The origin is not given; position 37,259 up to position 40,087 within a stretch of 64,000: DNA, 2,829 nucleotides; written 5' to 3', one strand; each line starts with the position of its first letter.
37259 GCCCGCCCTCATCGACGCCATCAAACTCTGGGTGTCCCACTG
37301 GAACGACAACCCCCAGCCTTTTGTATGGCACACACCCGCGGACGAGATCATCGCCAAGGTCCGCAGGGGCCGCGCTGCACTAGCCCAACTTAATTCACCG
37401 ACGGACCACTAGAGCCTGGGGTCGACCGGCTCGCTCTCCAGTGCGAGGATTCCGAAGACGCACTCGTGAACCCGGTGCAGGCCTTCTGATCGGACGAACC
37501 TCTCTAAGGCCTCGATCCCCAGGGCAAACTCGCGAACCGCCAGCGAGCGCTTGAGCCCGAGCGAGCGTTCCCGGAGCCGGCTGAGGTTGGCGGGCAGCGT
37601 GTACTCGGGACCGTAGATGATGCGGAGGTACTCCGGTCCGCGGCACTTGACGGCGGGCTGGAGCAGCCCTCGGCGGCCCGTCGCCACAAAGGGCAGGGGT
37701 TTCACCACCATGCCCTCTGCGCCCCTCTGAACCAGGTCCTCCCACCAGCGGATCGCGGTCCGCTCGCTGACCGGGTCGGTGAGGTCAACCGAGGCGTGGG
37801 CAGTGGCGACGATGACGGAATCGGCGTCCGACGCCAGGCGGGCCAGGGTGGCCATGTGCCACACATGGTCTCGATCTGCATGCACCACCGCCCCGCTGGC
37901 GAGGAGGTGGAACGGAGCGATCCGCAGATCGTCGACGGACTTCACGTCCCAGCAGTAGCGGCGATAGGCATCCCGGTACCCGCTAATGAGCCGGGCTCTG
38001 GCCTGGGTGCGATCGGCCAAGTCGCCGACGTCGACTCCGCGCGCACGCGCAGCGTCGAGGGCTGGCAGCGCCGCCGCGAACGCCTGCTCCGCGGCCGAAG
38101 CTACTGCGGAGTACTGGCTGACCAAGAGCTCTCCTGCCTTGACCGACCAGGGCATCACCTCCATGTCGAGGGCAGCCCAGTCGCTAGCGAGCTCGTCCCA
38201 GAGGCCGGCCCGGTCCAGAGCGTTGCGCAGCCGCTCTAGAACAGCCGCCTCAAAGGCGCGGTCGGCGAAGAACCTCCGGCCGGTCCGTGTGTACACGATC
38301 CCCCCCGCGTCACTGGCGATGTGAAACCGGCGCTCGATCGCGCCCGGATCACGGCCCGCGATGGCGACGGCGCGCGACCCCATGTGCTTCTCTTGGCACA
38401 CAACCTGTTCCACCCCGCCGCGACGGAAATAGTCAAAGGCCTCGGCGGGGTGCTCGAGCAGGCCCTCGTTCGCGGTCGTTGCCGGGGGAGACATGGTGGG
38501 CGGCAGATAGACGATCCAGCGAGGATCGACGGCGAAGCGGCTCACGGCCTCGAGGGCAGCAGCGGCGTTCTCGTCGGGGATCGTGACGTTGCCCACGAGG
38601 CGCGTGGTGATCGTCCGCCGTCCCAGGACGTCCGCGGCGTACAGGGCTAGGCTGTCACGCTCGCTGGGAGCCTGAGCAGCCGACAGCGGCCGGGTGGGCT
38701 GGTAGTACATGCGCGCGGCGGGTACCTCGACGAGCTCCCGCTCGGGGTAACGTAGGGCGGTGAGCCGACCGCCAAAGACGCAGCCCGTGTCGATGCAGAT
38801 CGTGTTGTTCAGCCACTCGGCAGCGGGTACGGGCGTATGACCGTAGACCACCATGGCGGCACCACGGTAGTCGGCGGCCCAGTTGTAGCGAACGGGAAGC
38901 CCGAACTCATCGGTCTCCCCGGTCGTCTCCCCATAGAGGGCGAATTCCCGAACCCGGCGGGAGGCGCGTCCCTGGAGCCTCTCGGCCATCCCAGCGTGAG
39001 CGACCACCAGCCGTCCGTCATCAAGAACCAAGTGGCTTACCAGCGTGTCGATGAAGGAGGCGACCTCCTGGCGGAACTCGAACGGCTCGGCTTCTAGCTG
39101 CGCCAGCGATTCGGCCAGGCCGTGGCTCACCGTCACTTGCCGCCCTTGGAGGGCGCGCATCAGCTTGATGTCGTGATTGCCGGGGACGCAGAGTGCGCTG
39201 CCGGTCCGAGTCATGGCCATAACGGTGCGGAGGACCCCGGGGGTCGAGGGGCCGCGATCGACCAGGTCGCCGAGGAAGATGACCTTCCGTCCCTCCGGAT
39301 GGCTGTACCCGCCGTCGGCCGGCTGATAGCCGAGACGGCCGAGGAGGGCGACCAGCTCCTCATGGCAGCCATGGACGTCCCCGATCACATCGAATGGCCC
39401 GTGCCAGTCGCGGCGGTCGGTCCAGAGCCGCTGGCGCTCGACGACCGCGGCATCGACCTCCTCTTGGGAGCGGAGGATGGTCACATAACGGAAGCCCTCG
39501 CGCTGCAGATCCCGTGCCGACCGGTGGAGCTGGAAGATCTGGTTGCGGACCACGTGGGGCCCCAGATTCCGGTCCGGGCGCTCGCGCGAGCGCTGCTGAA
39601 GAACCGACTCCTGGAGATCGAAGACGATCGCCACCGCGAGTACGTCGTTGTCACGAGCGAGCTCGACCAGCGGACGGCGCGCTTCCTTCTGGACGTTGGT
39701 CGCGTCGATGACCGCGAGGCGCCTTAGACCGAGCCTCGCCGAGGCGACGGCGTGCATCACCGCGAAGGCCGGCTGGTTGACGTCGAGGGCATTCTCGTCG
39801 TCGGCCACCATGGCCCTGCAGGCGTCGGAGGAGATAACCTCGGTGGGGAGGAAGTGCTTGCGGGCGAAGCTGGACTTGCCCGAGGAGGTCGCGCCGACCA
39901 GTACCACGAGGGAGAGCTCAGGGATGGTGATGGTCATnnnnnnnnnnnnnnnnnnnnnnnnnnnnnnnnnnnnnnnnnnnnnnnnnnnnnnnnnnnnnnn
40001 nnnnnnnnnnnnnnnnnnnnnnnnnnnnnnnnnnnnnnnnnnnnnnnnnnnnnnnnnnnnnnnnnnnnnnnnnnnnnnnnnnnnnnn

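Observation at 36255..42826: hen1-pnkp RNA-repair operon as cargo of the conjugative element, bracketed by two inverted IS630 copies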

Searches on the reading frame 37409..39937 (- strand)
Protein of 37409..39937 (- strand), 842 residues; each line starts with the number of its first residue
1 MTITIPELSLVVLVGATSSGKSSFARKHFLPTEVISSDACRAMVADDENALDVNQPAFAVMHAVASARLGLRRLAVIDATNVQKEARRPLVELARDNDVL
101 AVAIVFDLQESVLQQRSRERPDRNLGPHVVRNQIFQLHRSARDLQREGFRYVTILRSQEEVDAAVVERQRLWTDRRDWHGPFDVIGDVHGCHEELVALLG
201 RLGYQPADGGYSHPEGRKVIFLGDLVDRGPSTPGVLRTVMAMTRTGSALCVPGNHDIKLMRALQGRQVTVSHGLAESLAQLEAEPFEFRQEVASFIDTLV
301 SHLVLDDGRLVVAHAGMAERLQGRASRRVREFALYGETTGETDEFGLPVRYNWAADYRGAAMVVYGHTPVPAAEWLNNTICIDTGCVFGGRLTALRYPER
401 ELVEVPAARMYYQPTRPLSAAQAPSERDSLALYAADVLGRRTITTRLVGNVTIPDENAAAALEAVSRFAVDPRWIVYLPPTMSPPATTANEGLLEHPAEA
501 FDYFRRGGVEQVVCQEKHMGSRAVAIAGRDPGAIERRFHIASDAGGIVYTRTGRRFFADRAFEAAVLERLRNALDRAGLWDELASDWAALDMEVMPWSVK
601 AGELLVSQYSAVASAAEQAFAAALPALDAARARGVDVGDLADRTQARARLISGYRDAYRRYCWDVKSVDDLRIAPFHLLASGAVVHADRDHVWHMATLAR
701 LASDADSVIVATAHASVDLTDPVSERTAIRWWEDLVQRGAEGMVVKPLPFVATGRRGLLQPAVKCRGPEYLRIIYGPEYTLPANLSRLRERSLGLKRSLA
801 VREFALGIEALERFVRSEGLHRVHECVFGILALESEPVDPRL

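Call 5: search_protein_families(library=pfam, proteins=[window:37409-39937:-])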
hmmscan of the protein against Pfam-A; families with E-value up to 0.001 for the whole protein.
window:37409-39937:- (842 aa): 4 families
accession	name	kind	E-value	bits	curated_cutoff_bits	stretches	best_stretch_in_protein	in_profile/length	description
PF16542.10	PNKP_ligase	-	1.3e-169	564.8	28.2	1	460-837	1-377/377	PNKP adenylyltransferase domain, ligase domain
PF13671.12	AAA_33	-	2.4e-23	83.4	27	1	10-138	1-137/143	AAA domain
PF00149.33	Metallophos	-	2.7e-14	54.5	21.5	1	181-371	2-191/191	Calcineurin-like phosphoesterase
PF07931.18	CPT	-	1.9e-05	25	22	0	10-139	3-145/172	Chloramphenicol phosphotransferase-like protein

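Call 6: search_protein_families(library=ncbifam, proteins=[window:37409-39937:-])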
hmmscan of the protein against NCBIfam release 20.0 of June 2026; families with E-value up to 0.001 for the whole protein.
window:37409-39937:- (842 aa): 6 families
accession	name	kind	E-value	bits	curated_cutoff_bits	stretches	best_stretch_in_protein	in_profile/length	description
TIGR04075.1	bacter_Pnkp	equivalog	0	1335.5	750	1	1-842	1-851/851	polynucleotide kinase-phosphatase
NF010148.0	PRK13625.1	equivalog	1.1e-70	238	340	1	182-411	3-236/245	bis(5'-nucleosyl)-tetraphosphatase PrpE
NF001204.0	PRK00166.1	equivalog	2.6e-22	79.4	176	2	184-319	5-125/276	symmetrical bis(5'-nucleosyl)-tetraphosphatase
TIGR00668.1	apaH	equivalog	3.2e-13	49.8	222.85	1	184-319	5-125/279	bis(5'-nucleosyl)-tetraphosphatase (symmetrical) ApaH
NF008516.0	PRK11439.1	equivalog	1.4e-11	44.8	326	1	177-395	15-215/218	protein-serine/threonine phosphatase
NF007425.0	PRK09968.1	equivalog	2.4e-05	24.1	332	0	184-263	19-86/218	protein-serine/threonine phosphatase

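Call 17: find_related_loci(query=window:37412-39937:-, collection=genome_contigs, flank=10000)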
Query window:37412-39937:- (842 aa) in genome_contigs; peptide patterns used: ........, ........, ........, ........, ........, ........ (x = any residue, [..] = any of these).
598 stretches matched a pattern (row limit reached: there are more); 565 encode a relative of the query (tblastn E <= 1e-3); the best 80 are kept; 80 distinct loci.
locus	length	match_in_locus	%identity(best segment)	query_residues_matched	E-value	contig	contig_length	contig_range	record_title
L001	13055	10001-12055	87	158-842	0e+0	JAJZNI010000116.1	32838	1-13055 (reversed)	MAG: bacterium isolate MAS3.bin89 NODE_2508_length_32838_cov_1.773807, whole genome shotgun sequence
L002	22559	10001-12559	63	1-842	0e+0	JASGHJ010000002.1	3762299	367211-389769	MAG: Anaeromyxobacteraceae bacterium isolate 5N017 JMF-2111-06-0005.ont.bin.17_1, whole genome shotgun sequence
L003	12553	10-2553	63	1-842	0e+0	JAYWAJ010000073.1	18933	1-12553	MAG: Deltaproteobacteria bacterium isolate GL92_UP_metabat_154 GL92_UP_metabat_154_72, whole genome shotgun sequence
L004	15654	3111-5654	63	1-842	0e+0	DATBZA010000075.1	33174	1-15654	MAG TPA_asm: Myxococcales bacterium isolate SMAG_U7607 k141_1930820, whole genome shotgun sequence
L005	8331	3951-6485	63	1-842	0e+0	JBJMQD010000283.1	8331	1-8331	MAG: Myxococcales bacterium isolate 12C18O_168h_50_P09_coass_bin_24 k141_3815398, whole genome shotgun sequence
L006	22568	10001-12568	61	1-842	0e+0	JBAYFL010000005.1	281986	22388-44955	MAG: Verrucomicrobiia bacterium isolate SO_2016_GW1_10 scaffold00056_OW334_2016, whole genome shotgun sequence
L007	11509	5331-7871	63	3-842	0e+0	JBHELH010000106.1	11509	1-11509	MAG: Gemmatimonadaceae bacterium isolate S1_bin.8.orig S1_k141_457594, whole genome shotgun sequence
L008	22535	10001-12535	62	3-842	0e+0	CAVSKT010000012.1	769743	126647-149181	MAG: uncultured Acidobacteriota bacterium isolate MFD09206.bin.2.89 genome assembly, contig: contig_4745, whole genome s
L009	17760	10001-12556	64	1-842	0e+0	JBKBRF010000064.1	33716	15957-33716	MAG: Armatimonadota bacterium isolate 21I_069.bin.27 NODE_997_length_33716_cov_12.595237, whole genome shotgun sequence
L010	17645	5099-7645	64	1-842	0e+0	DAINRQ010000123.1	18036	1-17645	MAG TPA_asm: Gemmatimonadaceae bacterium isolate CTOTU27634 NODE_822_length_18036_cov_15.491630, whole genome shotgun se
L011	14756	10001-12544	61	1-842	0e+0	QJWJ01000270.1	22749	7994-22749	MAG: Deltaproteobacteria bacterium isolate SZUA-265 scaffold_3173, whole genome shotgun sequence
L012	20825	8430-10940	61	1-842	0e+0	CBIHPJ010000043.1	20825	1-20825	MAG TPA_asm: uncultured Myxococcales bacterium isolate SRR18156209_binner23_Refined_20 genome assembly, contig: ERZ27336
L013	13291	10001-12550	60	1-842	0e+0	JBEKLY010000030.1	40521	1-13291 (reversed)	MAG: Terriglobia bacterium isolate SPRUCE 381 SPRUCE_381_30, whole genome shotgun sequence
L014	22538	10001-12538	63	1-842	0e+0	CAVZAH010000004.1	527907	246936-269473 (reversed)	MAG: uncultured Acidimicrobiia bacterium isolate MFD01916.bin.1.57 genome assembly, contig: contig_2124, whole genome sh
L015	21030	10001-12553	62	1-842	0e+0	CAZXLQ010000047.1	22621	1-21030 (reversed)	MAG TPA_asm: uncultured Clostridia bacterium isolate SRP329715_co1_264 genome assembly, contig: NODE_3271_length_22621_c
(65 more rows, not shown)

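Call 23: find_encoding_contigs(protein=window:37409-39937:-, flank=10000, max_places=6)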
Protein window:37409-39937:- (842 aa): 5 contigs read that carry it; 3 places shown.
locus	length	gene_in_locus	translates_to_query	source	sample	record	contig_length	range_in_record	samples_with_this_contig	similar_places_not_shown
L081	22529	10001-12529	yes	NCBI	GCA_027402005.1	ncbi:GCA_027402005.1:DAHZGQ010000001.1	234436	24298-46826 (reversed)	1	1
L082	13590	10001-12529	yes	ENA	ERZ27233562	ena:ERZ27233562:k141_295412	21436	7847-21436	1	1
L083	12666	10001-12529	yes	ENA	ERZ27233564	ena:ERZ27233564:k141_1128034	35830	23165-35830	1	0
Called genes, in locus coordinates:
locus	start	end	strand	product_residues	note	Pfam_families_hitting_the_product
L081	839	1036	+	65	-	-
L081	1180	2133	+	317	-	PF12760:Zn_ribbon_IS1595, PF12762:DDE_Tnp_IS1595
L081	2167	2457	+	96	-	-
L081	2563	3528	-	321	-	-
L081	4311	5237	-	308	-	-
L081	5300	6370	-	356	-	-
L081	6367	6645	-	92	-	PF13560:HTH_31, PF01381:HTH_3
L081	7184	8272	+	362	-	PF13384:HTH_23, PF13518:HTH_28, PF13551:HTH_29, PF13565:HTH_32, PF13358:DDE_3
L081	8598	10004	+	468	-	PF12623:Hen1_L, PF13489:Methyltransf_23, PF08241:Methyltransf_11 (weak), PF08242:Methyltransf_12, PF13649:Methyltransf_25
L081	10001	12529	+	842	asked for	PF07931:CPT (faint), PF13671:AAA_33, PF00149:Metallophos, PF16542:PNKP_ligase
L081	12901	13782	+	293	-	-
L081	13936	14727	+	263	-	PF00392:GntR, PF07702:UTRA (faint)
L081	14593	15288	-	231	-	-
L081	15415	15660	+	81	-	-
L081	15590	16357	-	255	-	-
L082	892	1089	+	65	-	-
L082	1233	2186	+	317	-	PF12760:Zn_ribbon_IS1595, PF12762:DDE_Tnp_IS1595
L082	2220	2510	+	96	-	-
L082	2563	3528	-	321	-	-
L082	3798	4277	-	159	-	-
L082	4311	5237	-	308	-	-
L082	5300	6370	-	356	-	-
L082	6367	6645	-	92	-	PF13560:HTH_31, PF01381:HTH_3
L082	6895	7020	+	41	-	PF09278:MerR-DNA-bind (weak)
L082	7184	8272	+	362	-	PF13384:HTH_23, PF13518:HTH_28, PF13551:HTH_29, PF13565:HTH_32, PF13358:DDE_3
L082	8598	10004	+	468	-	PF12623:Hen1_L, PF13489:Methyltransf_23, PF08241:Methyltransf_11 (weak), PF08242:Methyltransf_12, PF13649:Methyltransf_25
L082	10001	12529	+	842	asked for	PF07931:CPT (faint), PF13671:AAA_33, PF00149:Metallophos, PF16542:PNKP_ligase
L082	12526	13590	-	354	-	?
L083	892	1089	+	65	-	-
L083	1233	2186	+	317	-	PF12760:Zn_ribbon_IS1595, PF12762:DDE_Tnp_IS1595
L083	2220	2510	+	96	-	-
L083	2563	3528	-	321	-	-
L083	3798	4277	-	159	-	-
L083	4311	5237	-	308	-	-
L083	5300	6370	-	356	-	-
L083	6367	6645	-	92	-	PF13560:HTH_31, PF01381:HTH_3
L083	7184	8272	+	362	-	PF13384:HTH_23, PF13518:HTH_28, PF13551:HTH_29, PF13565:HTH_32, PF13358:DDE_3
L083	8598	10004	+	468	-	PF12623:Hen1_L, PF13489:Methyltransf_23, PF08241:Methyltransf_11 (weak), PF08242:Methyltransf_12, PF13649:Methyltransf_25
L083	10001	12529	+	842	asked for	PF07931:CPT (faint), PF13671:AAA_33, PF00149:Metallophos, PF16542:PNKP_ligase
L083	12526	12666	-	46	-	?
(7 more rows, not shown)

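Call 30: search_protein_families(library=pfam, proteins=[L001:297-1922:-, L001:1715-3202:-, L001:3177-4250:-, L001:4275-4610:-, L001:4628-4900:-, L001:5020-5766:+, L001:5840-6481:+, L001:6571-9201:-, L001:9848-12058:+, L001:12569-13045:-], max_evalue=0.001)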
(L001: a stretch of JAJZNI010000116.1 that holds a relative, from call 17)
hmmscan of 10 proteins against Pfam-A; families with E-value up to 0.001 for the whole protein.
L001:297-1922:- (541 aa): 2 families
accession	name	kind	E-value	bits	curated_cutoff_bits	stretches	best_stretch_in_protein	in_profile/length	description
PF08245.18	Mur_ligase_M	-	2e-27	96.9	24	1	196-364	1-200/200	Mur ligase middle domain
PF02875.26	Mur_ligase_C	-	4.9e-16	60.2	28.4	1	386-503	1-126/127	Mur ligase, glutamate ligase domain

L001:1715-3202:- (495 aa): 0 families

L001:3177-4250:- (357 aa): 1 family
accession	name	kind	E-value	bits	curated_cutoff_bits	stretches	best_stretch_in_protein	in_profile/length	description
PF12146.15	Hydrolase_4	-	0.0004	20.2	27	1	168-227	55-117/239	Serine aminopeptidase, S33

L001:4275-4610:- (111 aa): 1 family
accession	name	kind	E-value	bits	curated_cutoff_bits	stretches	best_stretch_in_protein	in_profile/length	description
PF04226.18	Transgly_assoc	-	2.5e-05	24.8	25.3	1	51-98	2-46/49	Transglycosylase associated protein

L001:4628-4900:- (90 aa): 1 family
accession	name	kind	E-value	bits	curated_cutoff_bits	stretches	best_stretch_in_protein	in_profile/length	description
PF20059.4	DUF6458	-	0.00065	20.4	27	1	12-87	5-76/78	Domain of unknown function (DUF6458)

L001:5020-5766:+ (248 aa): 0 families

L001:5840-6481:+ (213 aa): 1 family
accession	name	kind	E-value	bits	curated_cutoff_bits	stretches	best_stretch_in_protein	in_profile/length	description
PF03473.23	MOSC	-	5.2e-33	114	22.7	1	56-166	3-119/120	MOSC domain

L001:6571-9201:- (876 aa): 2 families
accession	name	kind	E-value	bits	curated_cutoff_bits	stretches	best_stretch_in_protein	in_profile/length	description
PF01326.24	PPDK_N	-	3.6e-91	306.3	27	1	17-314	2-311/328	Pyruvate phosphate dikinase, AMP/ATP-binding domain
PF00391.29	PEP-utilizers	-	1.4e-21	76.3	23.1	1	787-857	2-72/72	PEP-utilising enzyme, mobile domain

L001:9848-12058:+ (736 aa): 3 families
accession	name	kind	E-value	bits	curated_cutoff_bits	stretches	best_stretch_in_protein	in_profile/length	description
PF16542.10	PNKP_ligase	-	1.3e-170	568.2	28.2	1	354-731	1-377/377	PNKP adenylyltransferase domain, ligase domain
PF12623.12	Hen1_L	-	5.2e-15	55.7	23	1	1-46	1-46/242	RNA repair, ligase-Pnkp-associating, region of Hen1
PF00149.33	Metallophos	-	2.8e-14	54.4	21.5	1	75-265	2-191/191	Calcineurin-like phosphoesterase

L001:12569-13045:- (158 aa): 1 family
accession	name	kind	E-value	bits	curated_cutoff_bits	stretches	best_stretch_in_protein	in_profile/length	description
PF12002.13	MgsA_C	-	1.8e-47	161.8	27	1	1-138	29-166/167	MgsA AAA+ ATPase C terminal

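Call 36: search_dna_similar(query=window:37412-39937:-, collection=plasmids, mode=protein, max_rows=25, max_evalue=1e-20)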
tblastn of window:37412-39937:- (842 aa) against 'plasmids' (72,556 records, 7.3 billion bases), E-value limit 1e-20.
Records with a match: 20; places in all: 22; records where one place covers at least 80% of the query: 16.
Best place of each record, by identity: 60-80% 4; <60% 16.
By first word of the organism name: Deinococcus 4; Rhodococcus 4; Streptomyces 2; Skermanella 1; Methylobacterium 1; Nonomuraea 1; Asticcacaulis 1; Nostoc 1; Leptospira 1; Rhizobium 1; and 3 more.
By predicted mobility (MOB-suite, as given by PLSDB): non-mobilizable 13; mobilizable 5; conjugative 2.
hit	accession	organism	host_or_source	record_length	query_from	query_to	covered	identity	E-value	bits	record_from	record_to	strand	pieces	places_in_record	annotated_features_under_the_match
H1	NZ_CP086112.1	Skermanella rosea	single cell,hydrocarbon-contaminated ...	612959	1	842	100%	61.8%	0e+0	954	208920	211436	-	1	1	polynucleotide kinase-phosphatase | 3' terminal RNA ribose 2'-O-methyltransferase Hen1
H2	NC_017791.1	Deinococcus gobiensis I-0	-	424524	2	842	100%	60.8%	0e+0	953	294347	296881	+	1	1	polynucleotide kinase-phosphatase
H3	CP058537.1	Deinococcus sp. D7000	seawater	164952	3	842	100%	60.7%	0e+0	947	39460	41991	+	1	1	polynucleotide kinase-phosphatase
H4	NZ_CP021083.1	Deinococcus ficus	Ficus religiosa L.,cell ...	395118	2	836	99%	60.3%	0e+0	932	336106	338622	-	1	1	polynucleotide kinase-phosphatase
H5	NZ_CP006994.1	Methylobacterium sp. AMS5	-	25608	3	842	100%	57.0%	0e+0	903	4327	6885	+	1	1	polynucleotide kinase-phosphatase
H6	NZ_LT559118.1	Nonomuraea gerenzanensis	-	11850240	3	842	100%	55.8%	0e+0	861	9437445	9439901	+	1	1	none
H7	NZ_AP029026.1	Asticcacaulis sp. DW145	-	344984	3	842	100%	55.7%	0e+0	912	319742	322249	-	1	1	polynucleotide kinase-phosphatase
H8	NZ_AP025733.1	Nostoc cf. commune SO-36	-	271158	1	842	100%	55.2%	0e+0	953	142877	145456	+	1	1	polynucleotide kinase-phosphatase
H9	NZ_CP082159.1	Rhodococcus opacus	bacterial isolate,soil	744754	3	842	100%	54.8%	0e+0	849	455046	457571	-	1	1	polynucleotide kinase-phosphatase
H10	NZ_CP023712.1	Rhodococcus ruber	cell culture,dyed contaminated landsoil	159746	3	842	100%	53.2%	0e+0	835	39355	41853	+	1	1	polynucleotide kinase-phosphatase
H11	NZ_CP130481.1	Rhodococcus aetherivorans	Bacteria, whole organism,Rough variant ...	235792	3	842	100%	53.1%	0e+0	827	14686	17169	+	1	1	polynucleotide kinase-phosphatase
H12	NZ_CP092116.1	Leptospira noguchii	Bos taurus,Cell culture,urine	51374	1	842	100%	52.6%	0e+0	907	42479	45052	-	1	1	polynucleotide kinase-phosphatase | 3' terminal RNA ribose 2'-O-methyltransferase Hen1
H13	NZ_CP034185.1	Deinococcus psychrotolerans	whole organism,R2A medium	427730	1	842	100%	50.1%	0e+0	759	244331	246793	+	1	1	polynucleotide kinase-phosphatase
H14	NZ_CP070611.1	Rhodococcus koreensis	cell culture,rhizosphere of apple ...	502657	3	767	91%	53.7%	0e+0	761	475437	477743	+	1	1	none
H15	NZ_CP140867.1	Rhizobium leguminosarum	Trifolium pratense,whole organism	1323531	3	842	100%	44.1%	0e+0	616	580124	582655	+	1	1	record has no annotation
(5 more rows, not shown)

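Call 37: search_dna_similar(query=window:37412-39937:-, collection=phages, mode=protein, max_rows=20, max_evalue=1e-20)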
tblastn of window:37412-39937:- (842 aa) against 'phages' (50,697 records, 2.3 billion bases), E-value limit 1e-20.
No match.

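Call 38: search_protein_families(library=padloc, proteins=[window:37409-39937:-], max_evalue=0.01)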
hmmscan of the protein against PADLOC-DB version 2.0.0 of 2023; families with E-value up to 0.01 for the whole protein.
window:37409-39937:- (842 aa): 0 families
